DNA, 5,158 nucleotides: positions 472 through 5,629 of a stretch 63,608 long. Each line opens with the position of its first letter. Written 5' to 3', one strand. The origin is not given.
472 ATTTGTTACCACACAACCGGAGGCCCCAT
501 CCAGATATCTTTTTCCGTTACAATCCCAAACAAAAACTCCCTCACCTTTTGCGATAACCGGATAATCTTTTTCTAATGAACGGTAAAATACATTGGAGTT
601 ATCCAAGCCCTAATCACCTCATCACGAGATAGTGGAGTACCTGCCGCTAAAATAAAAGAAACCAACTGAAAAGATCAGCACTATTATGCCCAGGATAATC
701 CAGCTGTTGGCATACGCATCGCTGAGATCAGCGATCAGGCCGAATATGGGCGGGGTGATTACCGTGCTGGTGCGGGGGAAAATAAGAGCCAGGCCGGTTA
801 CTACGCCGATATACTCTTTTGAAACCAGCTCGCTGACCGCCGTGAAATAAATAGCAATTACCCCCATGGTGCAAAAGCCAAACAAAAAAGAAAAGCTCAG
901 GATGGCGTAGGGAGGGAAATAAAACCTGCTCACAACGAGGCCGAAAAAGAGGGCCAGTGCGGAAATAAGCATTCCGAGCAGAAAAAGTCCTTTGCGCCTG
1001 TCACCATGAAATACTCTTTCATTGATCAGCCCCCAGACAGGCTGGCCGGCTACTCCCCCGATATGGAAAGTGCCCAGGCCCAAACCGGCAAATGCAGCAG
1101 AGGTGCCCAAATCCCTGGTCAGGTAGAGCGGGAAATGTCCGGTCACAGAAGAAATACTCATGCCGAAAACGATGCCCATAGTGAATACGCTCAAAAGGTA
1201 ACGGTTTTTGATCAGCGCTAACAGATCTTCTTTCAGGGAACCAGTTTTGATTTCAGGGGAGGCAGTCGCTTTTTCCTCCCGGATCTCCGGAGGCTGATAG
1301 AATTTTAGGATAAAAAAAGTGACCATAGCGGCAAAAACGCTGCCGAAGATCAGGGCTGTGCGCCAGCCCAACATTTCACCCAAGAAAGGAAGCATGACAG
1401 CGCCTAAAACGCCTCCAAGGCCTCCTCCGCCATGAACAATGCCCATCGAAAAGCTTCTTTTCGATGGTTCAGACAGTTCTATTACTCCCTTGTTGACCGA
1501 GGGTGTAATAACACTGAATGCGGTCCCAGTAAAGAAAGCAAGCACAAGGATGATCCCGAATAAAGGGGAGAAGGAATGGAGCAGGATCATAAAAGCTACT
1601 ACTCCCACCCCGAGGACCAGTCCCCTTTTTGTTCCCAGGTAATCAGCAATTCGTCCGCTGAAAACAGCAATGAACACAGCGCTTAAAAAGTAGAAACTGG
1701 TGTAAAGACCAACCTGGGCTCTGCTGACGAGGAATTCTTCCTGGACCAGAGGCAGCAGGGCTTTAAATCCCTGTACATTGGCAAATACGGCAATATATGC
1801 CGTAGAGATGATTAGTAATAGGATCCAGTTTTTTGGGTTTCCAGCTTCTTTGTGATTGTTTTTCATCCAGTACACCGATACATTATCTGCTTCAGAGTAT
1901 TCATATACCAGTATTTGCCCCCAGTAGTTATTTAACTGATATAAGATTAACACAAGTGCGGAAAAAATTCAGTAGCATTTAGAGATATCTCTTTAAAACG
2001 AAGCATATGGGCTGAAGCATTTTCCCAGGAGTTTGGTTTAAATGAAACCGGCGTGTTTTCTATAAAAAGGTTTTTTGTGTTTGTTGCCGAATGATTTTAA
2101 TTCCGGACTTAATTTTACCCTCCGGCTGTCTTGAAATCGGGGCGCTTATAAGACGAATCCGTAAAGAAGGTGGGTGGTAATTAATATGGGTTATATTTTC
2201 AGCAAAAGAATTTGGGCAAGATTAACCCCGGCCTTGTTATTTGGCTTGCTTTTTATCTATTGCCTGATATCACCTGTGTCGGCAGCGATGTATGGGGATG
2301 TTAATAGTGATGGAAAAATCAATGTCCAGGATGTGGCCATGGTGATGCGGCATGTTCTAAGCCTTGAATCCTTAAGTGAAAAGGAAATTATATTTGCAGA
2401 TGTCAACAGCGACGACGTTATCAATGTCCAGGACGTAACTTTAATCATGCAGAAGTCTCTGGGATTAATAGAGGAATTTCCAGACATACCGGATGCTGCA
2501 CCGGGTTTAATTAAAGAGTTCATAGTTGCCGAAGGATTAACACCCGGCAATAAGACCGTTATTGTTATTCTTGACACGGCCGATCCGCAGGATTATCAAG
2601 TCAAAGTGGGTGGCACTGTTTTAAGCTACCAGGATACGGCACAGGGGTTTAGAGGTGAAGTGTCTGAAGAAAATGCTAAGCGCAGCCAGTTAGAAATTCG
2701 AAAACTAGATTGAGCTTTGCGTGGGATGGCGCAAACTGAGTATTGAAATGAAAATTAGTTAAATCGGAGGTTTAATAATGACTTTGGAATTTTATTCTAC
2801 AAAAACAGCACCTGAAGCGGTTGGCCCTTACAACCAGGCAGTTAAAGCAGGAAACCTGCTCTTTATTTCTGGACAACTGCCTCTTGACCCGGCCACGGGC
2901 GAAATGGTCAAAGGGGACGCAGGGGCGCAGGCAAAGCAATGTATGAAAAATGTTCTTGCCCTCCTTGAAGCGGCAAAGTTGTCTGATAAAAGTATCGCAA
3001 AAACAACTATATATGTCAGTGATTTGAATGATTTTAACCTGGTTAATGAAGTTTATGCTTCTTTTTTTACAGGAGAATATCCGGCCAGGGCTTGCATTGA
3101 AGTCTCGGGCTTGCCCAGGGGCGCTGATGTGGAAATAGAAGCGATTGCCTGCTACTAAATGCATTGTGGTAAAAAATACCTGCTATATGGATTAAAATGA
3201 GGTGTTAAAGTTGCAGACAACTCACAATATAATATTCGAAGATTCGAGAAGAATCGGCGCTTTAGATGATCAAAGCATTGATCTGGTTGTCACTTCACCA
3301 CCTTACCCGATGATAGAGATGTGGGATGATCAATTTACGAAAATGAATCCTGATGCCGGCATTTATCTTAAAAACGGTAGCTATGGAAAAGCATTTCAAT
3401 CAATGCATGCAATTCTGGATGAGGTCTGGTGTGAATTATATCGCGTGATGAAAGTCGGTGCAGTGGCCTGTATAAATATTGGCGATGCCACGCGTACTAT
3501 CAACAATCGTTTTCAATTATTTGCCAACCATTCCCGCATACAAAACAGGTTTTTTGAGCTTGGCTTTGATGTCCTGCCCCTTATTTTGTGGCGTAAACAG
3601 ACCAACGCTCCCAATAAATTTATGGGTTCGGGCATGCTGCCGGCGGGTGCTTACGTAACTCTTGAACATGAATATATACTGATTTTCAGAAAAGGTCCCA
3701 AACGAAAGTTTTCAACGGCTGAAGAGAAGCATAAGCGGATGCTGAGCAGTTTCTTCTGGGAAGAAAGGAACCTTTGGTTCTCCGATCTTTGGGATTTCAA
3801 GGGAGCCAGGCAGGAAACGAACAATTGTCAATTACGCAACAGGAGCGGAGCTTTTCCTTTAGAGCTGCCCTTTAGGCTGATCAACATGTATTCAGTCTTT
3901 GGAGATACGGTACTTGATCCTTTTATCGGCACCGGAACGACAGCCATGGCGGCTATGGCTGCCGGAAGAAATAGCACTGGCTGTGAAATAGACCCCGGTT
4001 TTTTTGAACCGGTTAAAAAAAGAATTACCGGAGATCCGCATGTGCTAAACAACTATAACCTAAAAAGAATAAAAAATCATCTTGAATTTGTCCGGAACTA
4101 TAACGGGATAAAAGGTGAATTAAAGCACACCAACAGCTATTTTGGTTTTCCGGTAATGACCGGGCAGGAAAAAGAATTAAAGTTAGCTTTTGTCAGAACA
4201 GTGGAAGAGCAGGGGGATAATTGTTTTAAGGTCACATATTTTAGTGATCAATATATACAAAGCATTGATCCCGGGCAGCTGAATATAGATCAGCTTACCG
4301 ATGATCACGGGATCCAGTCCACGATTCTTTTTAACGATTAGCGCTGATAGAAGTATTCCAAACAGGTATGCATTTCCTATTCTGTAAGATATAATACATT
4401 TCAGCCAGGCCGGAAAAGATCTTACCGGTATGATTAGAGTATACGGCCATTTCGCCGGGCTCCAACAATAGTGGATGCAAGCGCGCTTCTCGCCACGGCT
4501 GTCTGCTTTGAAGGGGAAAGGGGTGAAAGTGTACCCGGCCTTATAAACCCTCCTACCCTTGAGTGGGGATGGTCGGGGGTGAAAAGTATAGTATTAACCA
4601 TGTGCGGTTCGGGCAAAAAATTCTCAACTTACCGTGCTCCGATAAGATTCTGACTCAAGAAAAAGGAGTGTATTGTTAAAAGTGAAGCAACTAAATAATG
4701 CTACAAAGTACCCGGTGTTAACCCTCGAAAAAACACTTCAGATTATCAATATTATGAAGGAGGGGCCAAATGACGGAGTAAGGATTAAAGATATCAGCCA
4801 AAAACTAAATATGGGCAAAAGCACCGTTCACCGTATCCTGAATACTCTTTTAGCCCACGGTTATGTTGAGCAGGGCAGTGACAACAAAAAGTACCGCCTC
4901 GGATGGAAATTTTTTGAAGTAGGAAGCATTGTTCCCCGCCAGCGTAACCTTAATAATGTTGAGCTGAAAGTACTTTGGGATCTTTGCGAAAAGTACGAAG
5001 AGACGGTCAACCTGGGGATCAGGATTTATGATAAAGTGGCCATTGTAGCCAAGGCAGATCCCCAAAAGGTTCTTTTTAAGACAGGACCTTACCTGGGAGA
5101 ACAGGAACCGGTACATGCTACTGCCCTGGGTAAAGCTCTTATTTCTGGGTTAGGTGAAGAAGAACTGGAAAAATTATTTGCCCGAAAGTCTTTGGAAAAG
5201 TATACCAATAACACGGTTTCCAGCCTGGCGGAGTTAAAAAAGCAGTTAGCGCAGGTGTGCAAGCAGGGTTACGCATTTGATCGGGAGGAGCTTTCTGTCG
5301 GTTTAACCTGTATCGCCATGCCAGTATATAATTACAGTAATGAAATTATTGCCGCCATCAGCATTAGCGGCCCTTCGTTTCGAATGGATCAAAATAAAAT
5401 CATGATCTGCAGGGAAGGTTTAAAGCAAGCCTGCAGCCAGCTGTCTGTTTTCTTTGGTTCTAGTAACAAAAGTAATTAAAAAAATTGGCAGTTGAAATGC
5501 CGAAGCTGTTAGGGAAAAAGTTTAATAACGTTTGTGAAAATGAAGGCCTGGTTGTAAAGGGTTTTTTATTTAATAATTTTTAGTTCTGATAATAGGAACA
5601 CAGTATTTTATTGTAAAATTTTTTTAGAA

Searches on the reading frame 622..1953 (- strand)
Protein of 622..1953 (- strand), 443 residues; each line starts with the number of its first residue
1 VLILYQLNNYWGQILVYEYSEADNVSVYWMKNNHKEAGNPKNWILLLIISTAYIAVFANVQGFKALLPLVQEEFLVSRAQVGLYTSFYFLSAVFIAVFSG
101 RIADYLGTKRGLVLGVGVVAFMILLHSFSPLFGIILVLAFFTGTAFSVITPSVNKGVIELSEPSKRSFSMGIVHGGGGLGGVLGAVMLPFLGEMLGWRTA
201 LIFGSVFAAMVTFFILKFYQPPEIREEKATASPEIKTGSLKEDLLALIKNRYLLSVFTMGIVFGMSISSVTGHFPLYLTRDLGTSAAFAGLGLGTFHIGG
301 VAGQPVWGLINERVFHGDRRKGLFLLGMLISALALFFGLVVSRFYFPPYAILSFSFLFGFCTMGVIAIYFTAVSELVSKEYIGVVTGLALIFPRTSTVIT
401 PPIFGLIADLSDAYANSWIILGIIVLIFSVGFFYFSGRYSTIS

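Call 73: search_protein_families(library=pfam, proteins=[window:622-1953:-], max_evalue=0.00001)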
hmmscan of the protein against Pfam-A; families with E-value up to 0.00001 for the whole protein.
window:622-1953:- (443 aa): 1 family
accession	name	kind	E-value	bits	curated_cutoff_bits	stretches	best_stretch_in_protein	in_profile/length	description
PF07690.21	MFS_1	-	6.7e-45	153.9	33.4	2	50-278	2-229/347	Major Facilitator Superfamily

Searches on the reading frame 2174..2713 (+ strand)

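Call 73: search_protein_families(library=pfam, proteins=[window:2174-2713:+], max_evalue=0.00001)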
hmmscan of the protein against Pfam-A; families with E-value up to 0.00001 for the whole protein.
window:2174-2713:+ (179 aa): 1 family
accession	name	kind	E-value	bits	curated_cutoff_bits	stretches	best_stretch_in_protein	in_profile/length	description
PF00404.24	Dockerin_1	-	1.3e-11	44.9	22.9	1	40-93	1-54/57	Dockerin type I domain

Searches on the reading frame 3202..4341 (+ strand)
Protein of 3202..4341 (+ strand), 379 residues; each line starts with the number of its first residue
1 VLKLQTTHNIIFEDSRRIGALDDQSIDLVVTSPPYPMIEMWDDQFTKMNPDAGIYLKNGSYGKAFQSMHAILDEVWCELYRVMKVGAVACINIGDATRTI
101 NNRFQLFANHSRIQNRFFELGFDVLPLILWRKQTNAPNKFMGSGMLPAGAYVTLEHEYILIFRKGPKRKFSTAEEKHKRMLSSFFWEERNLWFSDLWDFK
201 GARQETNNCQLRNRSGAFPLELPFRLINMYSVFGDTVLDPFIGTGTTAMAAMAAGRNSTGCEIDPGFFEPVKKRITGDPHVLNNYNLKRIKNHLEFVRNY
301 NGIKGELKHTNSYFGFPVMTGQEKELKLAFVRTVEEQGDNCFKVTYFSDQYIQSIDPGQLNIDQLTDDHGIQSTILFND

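Call 73: search_protein_families(library=pfam, proteins=[window:3202-4341:+], max_evalue=0.00001)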
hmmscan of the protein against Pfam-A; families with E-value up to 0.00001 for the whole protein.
window:3202-4341:+ (379 aa): 1 family
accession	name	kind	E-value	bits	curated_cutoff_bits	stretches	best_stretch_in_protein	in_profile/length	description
PF01555.25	N6_N4_Mtase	-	5.5e-39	134.8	26.7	1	26-270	1-218/221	DNA methylase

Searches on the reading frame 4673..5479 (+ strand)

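Call 73: search_protein_families(library=pfam, proteins=[window:4673-5479:+], max_evalue=0.00001)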
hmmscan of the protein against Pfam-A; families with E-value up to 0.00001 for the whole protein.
window:4673-5479:+ (268 aa): 4 families
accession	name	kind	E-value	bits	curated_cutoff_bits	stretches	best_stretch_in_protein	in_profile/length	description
PF01614.24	IclR_C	-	2.6e-41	141.5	24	1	92-258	8-173/174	Bacterial transcriptional regulator IclR C-terminal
PF09339.16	HTH_IclR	-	5.5e-14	52.1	22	1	17-67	1-50/52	IclR helix-turn-helix domain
PF12802.13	MarR_2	-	8e-08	32.8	27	1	22-70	8-55/61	MarR family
PF13412.12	HTH_24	-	6.7e-06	26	21.9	0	19-66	3-48/48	Winged helix-turn-helix DNA-binding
